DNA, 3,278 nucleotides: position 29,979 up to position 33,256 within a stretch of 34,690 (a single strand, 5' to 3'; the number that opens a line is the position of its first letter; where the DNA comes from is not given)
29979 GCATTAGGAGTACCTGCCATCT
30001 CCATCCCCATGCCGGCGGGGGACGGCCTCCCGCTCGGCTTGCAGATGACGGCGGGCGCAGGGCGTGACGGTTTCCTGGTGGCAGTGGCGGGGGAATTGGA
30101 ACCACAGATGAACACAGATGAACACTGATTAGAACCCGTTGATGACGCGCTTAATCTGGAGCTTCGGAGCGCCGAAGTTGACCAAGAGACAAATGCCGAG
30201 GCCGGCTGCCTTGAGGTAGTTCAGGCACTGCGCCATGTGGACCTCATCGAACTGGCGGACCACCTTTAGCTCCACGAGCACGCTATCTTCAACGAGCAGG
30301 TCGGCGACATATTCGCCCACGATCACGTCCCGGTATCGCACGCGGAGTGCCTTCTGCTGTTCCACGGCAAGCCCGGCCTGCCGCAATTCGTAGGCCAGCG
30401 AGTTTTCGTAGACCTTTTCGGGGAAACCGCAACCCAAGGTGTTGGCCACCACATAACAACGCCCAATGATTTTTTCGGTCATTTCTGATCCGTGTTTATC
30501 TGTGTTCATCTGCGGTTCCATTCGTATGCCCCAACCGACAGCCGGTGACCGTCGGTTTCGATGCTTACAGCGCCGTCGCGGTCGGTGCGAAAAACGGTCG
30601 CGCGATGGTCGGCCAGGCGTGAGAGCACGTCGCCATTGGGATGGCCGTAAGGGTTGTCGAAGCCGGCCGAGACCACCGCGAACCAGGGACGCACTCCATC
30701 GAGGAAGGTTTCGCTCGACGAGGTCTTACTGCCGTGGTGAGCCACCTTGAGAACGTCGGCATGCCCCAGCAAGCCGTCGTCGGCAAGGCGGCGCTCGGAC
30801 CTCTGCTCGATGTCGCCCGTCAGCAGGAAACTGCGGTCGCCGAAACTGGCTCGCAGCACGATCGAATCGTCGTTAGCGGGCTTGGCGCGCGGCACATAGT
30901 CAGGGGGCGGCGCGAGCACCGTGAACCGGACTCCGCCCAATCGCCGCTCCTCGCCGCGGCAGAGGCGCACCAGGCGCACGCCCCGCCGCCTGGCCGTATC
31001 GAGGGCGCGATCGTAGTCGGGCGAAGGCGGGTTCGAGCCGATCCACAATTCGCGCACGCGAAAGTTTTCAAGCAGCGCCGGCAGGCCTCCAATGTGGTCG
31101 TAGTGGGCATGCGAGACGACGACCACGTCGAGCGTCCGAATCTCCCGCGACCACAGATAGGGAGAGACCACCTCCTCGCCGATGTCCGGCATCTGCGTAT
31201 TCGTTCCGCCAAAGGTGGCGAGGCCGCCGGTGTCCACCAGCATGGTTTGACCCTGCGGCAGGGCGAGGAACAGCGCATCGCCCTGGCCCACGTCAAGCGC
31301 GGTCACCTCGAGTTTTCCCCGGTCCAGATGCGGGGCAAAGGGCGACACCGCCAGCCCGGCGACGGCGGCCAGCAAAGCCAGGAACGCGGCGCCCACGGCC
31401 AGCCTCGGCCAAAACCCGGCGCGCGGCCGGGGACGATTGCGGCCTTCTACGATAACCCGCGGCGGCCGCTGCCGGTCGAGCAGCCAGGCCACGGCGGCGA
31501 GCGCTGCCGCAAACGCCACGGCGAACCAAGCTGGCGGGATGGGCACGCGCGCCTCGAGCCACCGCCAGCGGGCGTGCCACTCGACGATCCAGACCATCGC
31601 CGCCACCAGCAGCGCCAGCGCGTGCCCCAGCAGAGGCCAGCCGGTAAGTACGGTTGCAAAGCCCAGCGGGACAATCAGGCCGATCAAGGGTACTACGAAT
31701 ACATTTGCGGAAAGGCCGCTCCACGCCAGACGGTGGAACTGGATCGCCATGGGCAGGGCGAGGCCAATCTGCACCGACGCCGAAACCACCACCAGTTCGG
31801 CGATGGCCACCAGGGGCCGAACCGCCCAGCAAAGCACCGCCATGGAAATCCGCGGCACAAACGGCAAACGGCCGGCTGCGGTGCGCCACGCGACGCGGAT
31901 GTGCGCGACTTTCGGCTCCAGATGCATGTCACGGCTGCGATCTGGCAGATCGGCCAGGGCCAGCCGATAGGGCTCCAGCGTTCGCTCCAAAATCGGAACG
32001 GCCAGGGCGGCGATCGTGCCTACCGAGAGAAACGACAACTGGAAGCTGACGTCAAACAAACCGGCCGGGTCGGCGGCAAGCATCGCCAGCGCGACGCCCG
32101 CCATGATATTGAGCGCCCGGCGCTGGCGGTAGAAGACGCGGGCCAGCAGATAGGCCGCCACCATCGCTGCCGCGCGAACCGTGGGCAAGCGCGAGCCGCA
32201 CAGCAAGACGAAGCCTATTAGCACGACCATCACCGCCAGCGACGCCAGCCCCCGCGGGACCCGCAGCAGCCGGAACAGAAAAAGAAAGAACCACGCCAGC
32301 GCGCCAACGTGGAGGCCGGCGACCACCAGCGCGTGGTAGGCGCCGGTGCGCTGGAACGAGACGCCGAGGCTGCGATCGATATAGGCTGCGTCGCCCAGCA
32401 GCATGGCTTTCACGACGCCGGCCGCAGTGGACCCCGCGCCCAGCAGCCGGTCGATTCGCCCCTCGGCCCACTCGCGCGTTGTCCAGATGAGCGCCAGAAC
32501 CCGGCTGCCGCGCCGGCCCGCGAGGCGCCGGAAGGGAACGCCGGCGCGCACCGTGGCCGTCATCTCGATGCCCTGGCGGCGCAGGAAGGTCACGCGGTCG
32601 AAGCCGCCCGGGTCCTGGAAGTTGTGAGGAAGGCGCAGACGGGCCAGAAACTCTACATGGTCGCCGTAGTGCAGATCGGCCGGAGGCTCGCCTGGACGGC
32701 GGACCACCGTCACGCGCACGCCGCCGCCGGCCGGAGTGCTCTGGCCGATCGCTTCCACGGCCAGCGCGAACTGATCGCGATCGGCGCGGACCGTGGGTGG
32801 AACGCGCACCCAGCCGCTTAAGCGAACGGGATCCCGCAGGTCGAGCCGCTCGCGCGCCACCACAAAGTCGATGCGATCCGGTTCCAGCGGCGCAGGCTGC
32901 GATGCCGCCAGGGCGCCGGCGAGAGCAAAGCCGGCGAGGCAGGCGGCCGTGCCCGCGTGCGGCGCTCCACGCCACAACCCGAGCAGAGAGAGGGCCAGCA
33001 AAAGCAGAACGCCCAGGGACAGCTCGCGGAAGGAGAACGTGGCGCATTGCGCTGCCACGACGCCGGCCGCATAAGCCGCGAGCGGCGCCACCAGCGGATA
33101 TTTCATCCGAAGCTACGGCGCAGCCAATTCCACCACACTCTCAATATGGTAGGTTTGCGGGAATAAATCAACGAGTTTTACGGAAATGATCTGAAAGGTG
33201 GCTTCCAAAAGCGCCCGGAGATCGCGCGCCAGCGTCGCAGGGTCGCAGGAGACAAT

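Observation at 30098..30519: GxxExxY nuclease-fold gene bounded by 37-bp inverted repeats, wedged between convergent genes that both terminate inside the repeats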

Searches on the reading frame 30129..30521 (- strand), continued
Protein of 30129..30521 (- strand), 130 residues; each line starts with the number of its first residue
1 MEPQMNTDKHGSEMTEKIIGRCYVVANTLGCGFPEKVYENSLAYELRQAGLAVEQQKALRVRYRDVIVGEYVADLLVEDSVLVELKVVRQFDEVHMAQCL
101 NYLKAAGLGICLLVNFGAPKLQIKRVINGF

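Call 51: get_annotated_region(hit=H2, flank=1500)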
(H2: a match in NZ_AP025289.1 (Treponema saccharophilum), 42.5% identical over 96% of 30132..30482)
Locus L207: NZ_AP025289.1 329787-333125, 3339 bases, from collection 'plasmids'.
description: Treponema saccharophilum strain JCM 32279 plasmid pTS1, complete sequence
organism: Treponema saccharophilum (NCBI taxid 165)
taxonomy: Bacteria; Spirochaetota; Spirochaetia; Spirochaetales; Treponemataceae; Treponema; Treponema saccharophilum
host: -; source: -; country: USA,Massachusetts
typing (MOB-suite, as given by PLSDB): non-mobilizable
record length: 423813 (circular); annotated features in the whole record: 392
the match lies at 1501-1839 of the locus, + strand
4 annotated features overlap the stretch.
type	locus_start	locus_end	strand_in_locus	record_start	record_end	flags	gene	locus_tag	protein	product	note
CDS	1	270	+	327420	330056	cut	-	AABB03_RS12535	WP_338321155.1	SUMF1/EgtB/PvdO family nonheme iron enzyme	-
CDS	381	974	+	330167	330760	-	-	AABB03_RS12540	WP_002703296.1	hypothetical protein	-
CDS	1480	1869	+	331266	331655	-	-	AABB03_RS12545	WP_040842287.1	GxxExxY protein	-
CDS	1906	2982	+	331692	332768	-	-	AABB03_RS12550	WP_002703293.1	Fic family protein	-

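Call 53: find_encoding_contigs(protein=P0176, flank=2500, max_places=8)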
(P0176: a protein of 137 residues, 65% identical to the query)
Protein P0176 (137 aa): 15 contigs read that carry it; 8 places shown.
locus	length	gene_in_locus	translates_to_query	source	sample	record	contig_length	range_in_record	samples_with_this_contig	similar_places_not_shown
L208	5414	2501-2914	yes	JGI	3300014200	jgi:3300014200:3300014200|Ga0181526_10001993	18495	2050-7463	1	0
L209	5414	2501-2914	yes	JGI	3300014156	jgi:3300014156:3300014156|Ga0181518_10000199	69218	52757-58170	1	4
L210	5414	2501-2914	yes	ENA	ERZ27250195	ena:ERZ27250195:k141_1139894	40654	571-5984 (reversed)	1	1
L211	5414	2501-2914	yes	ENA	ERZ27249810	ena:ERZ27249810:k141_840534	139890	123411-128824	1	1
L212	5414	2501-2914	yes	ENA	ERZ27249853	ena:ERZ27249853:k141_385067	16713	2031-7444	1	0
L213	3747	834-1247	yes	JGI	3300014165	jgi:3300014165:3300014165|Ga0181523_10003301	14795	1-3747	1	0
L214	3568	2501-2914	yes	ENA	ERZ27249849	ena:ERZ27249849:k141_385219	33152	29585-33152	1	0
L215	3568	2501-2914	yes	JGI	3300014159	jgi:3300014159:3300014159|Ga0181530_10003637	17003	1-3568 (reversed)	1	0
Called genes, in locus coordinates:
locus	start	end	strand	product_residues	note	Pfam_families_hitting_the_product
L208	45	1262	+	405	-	PF00579:tRNA-synt_1b, PF01479:S4 (weak)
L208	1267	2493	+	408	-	PF12704:MacB_PCD, PF02687:FtsX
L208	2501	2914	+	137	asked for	PF13366:PDDEXK_3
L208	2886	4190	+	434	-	PF12704:MacB_PCD, PF02687:FtsX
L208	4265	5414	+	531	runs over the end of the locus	PF00309:Sigma54_AID, PF04963:Sigma54_CBD, PF04552:Sigma54_DBD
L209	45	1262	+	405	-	PF00579:tRNA-synt_1b, PF01479:S4 (weak)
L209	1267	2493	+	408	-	PF12704:MacB_PCD, PF02687:FtsX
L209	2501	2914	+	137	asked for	PF13366:PDDEXK_3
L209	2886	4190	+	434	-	PF12704:MacB_PCD, PF02687:FtsX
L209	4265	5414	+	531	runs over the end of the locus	PF00309:Sigma54_AID, PF04963:Sigma54_CBD, PF04552:Sigma54_DBD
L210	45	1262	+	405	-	PF00579:tRNA-synt_1b, PF01479:S4 (weak)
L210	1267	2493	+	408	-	PF12704:MacB_PCD, PF02687:FtsX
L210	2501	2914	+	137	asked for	PF13366:PDDEXK_3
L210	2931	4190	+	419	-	PF12704:MacB_PCD, PF02687:FtsX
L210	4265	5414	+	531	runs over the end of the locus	PF00309:Sigma54_AID, PF04963:Sigma54_CBD, PF04552:Sigma54_DBD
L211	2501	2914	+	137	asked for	PF13366:PDDEXK_3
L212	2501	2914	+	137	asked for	PF13366:PDDEXK_3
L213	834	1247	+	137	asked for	PF13366:PDDEXK_3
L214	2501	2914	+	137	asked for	PF13366:PDDEXK_3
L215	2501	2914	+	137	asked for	PF13366:PDDEXK_3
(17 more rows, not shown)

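Call 54: find_encoding_contigs(protein=P0164, flank=2500, max_places=8)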
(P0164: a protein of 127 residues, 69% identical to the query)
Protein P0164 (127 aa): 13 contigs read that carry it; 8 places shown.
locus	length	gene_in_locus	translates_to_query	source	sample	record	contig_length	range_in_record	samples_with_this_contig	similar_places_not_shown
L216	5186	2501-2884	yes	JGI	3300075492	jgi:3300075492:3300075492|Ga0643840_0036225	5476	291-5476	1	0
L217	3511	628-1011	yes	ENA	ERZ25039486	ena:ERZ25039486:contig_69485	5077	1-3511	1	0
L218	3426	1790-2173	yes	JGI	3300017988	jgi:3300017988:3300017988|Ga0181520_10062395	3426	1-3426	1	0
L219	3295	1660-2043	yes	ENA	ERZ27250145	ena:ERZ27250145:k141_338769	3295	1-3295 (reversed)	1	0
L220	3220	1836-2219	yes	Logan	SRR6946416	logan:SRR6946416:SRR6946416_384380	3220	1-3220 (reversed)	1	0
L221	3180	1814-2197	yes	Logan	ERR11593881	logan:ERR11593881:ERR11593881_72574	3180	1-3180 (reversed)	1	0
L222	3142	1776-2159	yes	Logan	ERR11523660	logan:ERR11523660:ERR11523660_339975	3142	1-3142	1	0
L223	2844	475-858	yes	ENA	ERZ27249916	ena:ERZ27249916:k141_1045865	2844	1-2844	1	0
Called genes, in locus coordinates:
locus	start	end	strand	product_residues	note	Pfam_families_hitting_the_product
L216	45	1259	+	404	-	PF00579:tRNA-synt_1b, PF01479:S4 (weak)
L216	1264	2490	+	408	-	PF12704:MacB_PCD, PF02687:FtsX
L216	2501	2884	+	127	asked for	PF13366:PDDEXK_3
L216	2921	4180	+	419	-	PF12704:MacB_PCD, PF02687:FtsX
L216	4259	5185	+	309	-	?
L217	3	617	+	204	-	?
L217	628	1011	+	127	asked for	PF13366:PDDEXK_3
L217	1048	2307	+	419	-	PF12704:MacB_PCD, PF02687:FtsX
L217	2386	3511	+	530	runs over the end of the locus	PF00309:Sigma54_AID, PF04963:Sigma54_CBD, PF04552:Sigma54_DBD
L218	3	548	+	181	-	?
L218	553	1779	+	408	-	PF12704:MacB_PCD, PF02687:FtsX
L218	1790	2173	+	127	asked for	PF13366:PDDEXK_3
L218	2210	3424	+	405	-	?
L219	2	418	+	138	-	?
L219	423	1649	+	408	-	PF12704:MacB_PCD, PF02687:FtsX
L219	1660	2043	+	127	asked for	PF13366:PDDEXK_3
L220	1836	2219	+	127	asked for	PF13366:PDDEXK_3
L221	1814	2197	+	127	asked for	PF13366:PDDEXK_3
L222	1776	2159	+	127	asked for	PF13366:PDDEXK_3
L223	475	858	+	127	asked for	PF13366:PDDEXK_3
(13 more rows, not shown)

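Call 64: find_related_loci(query=A1, collection=viral_contigs, flank=2000)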
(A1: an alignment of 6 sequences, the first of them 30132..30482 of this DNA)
Query A1 (117 aa) in viral_contigs; peptide patterns used: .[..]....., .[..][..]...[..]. (x = any residue, [..] = any of these).
94 stretches matched a pattern; 1 encode a relative of the query (tblastn E <= 1e-3); 1 distinct loci.
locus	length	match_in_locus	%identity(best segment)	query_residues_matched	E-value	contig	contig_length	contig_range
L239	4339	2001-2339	44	5-115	4e-24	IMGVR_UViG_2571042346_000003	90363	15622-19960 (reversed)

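Call 74: find_homologous_proteins(query=L208:2931-4187:+, max_evalue=1e-100)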
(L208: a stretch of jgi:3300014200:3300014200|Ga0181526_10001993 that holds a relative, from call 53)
Query L208:2931-4187:+ (419 aa): 2268 proteins with E <= 1e-100 among 8000 candidates; the best 120 are listed.
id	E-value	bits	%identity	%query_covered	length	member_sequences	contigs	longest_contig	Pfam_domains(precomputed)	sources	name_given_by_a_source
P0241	5.7e-258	874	95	100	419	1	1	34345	PF02687.28,PF12704.15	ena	-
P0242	4.6e-256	867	94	100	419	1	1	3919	PF02687.28,PF12704.15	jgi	-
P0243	7.7e-251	850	91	100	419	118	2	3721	PF02687.28,PF12704.15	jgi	jgi:putative ABC transport system permease protein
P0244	3.6e-249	845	91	100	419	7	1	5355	PF02687.28,PF12704.15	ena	-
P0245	1.4e-245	833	90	100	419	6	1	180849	PF02687.28,PF12704.15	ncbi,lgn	-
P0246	7.1e-245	831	89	100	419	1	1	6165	PF02687.28,PF12704.15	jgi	jgi:putative ABC transport system permease protein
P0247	4.5e-244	828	89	100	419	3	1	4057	PF02687.28,PF12704.15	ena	-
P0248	1.8e-243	826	89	100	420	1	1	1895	PF02687.28,PF12704.15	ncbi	-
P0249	6.2e-243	824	87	100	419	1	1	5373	PF02687.28,PF12704.15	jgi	jgi:putative ABC transport system permease protein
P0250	1.8e-241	819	88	100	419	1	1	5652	PF02687.28,PF12704.15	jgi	jgi:putative ABC transport system permease protein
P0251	6.5e-241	817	87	100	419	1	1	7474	PF02687.28,PF12704.15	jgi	jgi:putative ABC transport system permease protein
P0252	8.9e-241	817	87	100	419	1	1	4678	PF02687.28,PF12704.15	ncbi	-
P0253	3.4e-240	815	89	100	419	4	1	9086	PF02687.28,PF12704.15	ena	-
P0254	1.8e-239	813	88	100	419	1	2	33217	PF02687.28,PF12704.15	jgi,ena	-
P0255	2.8e-238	809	87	100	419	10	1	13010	PF02687.28,PF12704.15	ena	-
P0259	1.5e-217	741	79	100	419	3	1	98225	PF02687.28,PF12704.15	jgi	-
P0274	3.5e-205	700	75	100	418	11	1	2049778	PF02687.28,PF12704.15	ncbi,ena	-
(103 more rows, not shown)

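Call 75: find_encoding_contigs(protein=P0245, flank=2000, max_places=1)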
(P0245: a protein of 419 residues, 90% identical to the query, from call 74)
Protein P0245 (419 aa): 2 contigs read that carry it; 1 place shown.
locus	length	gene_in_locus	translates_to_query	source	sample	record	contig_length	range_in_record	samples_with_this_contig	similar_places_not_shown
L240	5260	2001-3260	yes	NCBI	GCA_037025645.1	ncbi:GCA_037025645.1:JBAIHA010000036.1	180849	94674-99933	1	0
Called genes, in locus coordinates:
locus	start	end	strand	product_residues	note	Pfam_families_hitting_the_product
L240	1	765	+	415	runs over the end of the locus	PF00579:tRNA-synt_1b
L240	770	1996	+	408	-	PF12704:MacB_PCD, PF02687:FtsX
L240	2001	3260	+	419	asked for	PF12704:MacB_PCD, PF02687:FtsX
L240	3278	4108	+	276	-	PF02567:PhzC-PhzF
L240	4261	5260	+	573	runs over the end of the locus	PF00474:SSF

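Call 76: find_encoding_contigs(protein=P0259, flank=2000, max_places=1)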
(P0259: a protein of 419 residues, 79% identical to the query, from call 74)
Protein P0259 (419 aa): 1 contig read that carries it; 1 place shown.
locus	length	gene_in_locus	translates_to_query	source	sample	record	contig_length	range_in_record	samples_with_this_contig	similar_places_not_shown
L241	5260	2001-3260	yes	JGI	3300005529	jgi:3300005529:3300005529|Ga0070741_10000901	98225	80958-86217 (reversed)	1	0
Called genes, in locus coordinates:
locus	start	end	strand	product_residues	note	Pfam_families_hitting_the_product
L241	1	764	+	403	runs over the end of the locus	PF00579:tRNA-synt_1b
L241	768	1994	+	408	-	PF12704:MacB_PCD, PF02687:FtsX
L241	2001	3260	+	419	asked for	PF12704:MacB_PCD, PF02687:FtsX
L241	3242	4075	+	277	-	PF13527:Acetyltransf_9, PF00583:Acetyltransf_1, PF08445:FR47 (faint), PF13508:Acetyltransf_7, PF13673:Acetyltransf_10 (weak), PF18014:Acetyltransf_18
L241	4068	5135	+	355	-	PF02746:MR_MLE_N, PF26685:DUF8230_C (weak), PF13378:MR_MLE_C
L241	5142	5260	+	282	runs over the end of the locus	PF00809:Pterin_bind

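Call 77: find_encoding_contigs(protein=P0274, flank=2000, max_places=1)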
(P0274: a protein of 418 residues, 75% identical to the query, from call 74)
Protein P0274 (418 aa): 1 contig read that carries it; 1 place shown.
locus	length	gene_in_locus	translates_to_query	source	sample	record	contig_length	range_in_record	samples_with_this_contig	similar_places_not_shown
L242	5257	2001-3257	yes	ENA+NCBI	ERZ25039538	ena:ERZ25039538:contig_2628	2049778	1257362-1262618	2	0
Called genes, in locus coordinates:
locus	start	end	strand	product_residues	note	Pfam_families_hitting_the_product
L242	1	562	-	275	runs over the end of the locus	PF00892:EamA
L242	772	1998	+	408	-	PF12704:MacB_PCD, PF02687:FtsX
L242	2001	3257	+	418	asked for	PF12704:MacB_PCD, PF02687:FtsX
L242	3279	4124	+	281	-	PF00809:Pterin_bind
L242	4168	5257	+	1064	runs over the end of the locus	PF00082:Peptidase_S8, PF02225:PA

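Call 79: find_encoding_contigs(protein=P0241, flank=2000, max_places=1)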
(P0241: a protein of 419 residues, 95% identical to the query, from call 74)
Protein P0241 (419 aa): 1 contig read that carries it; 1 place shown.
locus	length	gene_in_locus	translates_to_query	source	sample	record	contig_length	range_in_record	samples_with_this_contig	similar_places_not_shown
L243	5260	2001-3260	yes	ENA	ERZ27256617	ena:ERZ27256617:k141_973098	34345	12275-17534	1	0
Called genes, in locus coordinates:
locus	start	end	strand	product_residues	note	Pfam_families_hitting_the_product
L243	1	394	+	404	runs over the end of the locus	PF00579:tRNA-synt_1b, PF01479:S4 (weak)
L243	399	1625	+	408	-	PF12704:MacB_PCD, PF02687:FtsX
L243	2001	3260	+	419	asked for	PF12704:MacB_PCD, PF02687:FtsX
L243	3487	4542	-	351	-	PF00072:Response_reg, PF01339:CheB_methylest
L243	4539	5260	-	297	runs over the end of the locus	PF03705:CheR_N, PF01739:CheR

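Call 80: search_protein_representatives(protein=window:30132-30482:-)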
Query: 117 residues. Proteins with E-value up to 0.001 (for the whole library): 13833; up to 1e-10: 3590; up to 1e-30: 28. The best 150 are listed.
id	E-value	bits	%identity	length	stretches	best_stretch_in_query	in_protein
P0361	1.8e-42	160.2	42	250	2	2-113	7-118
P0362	1.2e-39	151.1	43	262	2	1-112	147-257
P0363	1.2e-37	144.7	62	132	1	2-113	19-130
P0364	2.9e-37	143.5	56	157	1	1-117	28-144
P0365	1.2e-36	141.5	58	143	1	4-116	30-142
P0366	1.7e-36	141.0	59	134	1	1-114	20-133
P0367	3.7e-36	139.9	56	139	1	1-117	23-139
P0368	3.8e-36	139.9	56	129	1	1-117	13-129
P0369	5.3e-36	139.4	56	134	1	2-117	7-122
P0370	9.8e-36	138.6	53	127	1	1-117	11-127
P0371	1.4e-35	138.0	56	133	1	1-116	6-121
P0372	3.4e-35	136.8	57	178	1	1-115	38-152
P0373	5.2e-35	136.2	58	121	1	1-113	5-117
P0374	1.0e-34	135.3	57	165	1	2-115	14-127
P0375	1.8e-34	134.5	37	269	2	1-113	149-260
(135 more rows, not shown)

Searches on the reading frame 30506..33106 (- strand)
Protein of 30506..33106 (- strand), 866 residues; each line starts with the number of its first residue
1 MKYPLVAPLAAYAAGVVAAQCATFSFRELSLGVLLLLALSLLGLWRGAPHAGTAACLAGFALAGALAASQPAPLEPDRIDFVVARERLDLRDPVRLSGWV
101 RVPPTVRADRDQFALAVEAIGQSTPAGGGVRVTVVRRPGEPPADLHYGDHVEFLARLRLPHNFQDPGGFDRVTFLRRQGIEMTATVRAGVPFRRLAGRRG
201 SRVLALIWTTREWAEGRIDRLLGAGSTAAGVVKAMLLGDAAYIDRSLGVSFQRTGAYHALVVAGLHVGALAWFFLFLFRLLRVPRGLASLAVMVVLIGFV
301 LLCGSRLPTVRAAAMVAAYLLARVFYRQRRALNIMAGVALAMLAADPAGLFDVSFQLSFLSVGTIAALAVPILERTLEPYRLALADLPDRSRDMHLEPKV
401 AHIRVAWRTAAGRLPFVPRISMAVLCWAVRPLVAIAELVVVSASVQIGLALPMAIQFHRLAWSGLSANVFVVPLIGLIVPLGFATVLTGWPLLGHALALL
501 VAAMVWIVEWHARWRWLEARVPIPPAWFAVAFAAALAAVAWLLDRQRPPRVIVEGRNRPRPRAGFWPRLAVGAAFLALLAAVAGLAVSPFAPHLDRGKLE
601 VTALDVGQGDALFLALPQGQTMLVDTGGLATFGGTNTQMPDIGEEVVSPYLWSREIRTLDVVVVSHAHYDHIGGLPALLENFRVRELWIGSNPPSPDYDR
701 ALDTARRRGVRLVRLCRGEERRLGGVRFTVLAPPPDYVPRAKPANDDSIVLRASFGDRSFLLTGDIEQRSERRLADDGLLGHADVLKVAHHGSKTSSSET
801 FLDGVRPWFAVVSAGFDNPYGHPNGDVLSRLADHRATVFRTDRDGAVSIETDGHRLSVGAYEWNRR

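Call 5: search_protein_families(library=pfam, proteins=[window:30506-33106:-], max_evalue=0.01)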
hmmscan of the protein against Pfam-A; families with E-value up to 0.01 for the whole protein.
window:30506-33106:- (866 aa): 4 families
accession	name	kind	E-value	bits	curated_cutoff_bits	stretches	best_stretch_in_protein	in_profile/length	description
PF03772.21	Competence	-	1.8e-42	146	23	1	235-545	1-269/270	Competence protein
PF13567.11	DUF4131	-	3.9e-24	85.6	31.6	1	31-188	10-161/165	Domain of unknown function (DUF4131)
PF00753.33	Lactamase_B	-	1.5e-16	61.3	22.7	1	605-802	2-182/196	Metallo-beta-lactamase superfamily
PF12706.13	Lactamase_B_2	-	3.1e-10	40.4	27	1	653-772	25-149/200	Beta-lactamase superfamily domain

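Call 6: search_protein_families(library=ncbifam, proteins=[window:30506-33106:-], max_evalue=0.01)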
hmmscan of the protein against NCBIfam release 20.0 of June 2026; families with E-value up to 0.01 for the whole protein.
window:30506-33106:- (866 aa): 13 families
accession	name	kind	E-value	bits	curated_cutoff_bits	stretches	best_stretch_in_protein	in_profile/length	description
TIGR00361.1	ComEC_Rec2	equivalog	4.1e-77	259.8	190.05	2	428-845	286-663/663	DNA internalization-related competence protein ComEC/Rec2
NF008580.0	PRK11539.1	equivalog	1e-43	149.8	969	2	438-857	363-734/758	ComEC family protein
NF049846.1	blaAHM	exception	1.4e-17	63.6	590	1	643-858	95-302/304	AHM family subclass B3-like metallo-beta-lactamase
TIGR00360.1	ComEC_N-term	subfamily_domain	2.4e-13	50.7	36.5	1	258-380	3-124/171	ComEC/Rec2-related protein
NF041809.1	Avs1a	equivalog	1e-09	37.6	420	1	741-840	248-350/387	AVAST type 1 anti-phage system MBL fold metallo-hydrolase Avs1a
NF058524.1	6A-MBL_enzyme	equivalog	1.2e-09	37.8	220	1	606-677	4-75/346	anti-phage 6A-MBL system MBL-fold protein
NF045979.1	ComEC_MAG0480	equivalog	1.3e-08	34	150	1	233-361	200-328/461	MAG0480 family ComEC-like protein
TIGR03675.1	arCOG00543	equivalog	8.3e-05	21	580.2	1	644-679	212-249/631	beta-CASP ribonuclease aCPSF1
NF002553.0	PRK02113.1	equivalog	0.00023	20.7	386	1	654-688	62-96/252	MBL fold metallo-hydrolase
TIGR02651.1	RNase_Z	equivalog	0.00031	19.9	292.95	1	655-683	48-76/302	ribonuclease Z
NF000801.0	PRK00055.1-3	equivalog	0.00095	18.3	252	1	655-683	50-78/307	ribonuclease Z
NF002558.0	PRK02126.1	subfamily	0.0022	17.1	315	1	651-682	40-71/345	ribonuclease Z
TIGR03413.1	GSH_gloB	equivalog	0.0096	15.3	200.8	0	655-684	40-69/248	hydroxyacylglutathione hydrolase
